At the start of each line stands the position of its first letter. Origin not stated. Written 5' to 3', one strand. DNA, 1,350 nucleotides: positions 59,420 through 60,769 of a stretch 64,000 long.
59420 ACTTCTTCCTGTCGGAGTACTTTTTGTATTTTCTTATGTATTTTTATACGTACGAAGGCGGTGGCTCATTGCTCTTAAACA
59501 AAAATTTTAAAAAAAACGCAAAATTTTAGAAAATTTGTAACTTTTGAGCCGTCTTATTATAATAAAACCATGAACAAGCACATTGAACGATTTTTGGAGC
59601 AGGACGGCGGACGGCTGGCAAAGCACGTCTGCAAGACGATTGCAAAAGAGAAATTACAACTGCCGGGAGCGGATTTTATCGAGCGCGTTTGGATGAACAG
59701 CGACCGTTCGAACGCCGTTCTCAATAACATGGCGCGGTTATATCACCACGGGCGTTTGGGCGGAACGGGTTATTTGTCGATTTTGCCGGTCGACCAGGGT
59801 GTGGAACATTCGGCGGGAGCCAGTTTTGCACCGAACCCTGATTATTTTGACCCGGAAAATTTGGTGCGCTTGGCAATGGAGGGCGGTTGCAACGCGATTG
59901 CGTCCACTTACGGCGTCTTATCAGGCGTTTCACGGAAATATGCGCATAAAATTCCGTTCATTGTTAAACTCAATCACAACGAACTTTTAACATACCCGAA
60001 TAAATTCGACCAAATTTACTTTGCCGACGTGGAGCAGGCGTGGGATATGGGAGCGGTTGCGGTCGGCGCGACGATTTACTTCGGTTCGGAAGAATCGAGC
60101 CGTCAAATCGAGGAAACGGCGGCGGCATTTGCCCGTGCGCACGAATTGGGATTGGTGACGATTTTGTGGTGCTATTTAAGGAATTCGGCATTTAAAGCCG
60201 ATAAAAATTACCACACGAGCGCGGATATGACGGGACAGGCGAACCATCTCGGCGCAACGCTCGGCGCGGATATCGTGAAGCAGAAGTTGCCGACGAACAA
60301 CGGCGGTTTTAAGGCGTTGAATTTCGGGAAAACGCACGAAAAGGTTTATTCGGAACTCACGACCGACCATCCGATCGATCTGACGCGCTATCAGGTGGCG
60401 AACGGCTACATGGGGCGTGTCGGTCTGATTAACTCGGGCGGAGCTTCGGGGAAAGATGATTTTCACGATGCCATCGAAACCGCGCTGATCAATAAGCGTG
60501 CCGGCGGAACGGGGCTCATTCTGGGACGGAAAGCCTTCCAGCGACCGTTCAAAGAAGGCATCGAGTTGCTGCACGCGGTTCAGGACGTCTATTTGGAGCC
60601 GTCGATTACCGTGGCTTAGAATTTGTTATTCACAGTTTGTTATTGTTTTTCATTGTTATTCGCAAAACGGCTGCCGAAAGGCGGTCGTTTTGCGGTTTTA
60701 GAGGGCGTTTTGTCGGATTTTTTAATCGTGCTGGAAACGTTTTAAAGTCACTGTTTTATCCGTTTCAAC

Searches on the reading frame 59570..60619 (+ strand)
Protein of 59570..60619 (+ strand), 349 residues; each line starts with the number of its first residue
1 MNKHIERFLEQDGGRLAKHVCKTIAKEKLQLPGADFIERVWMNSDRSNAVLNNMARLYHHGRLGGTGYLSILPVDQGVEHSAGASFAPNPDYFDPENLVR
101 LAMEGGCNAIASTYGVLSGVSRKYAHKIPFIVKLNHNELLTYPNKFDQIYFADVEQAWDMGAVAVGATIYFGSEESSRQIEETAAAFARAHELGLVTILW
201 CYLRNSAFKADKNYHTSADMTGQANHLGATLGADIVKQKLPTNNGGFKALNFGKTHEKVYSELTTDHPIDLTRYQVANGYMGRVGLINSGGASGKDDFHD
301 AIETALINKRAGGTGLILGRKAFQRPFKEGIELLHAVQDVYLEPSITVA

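Call 96: search_protein_families(library=pfam, proteins=[window:59570-60619:+], max_evalue=0.00001)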
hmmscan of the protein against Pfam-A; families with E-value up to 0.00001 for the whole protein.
window:59570-60619:+ (349 aa): 1 family
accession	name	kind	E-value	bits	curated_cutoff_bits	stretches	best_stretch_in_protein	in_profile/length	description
PF01791.15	DeoC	-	2.5e-67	227.3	23.8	1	70-325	2-229/229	DeoC/LacD family aldolase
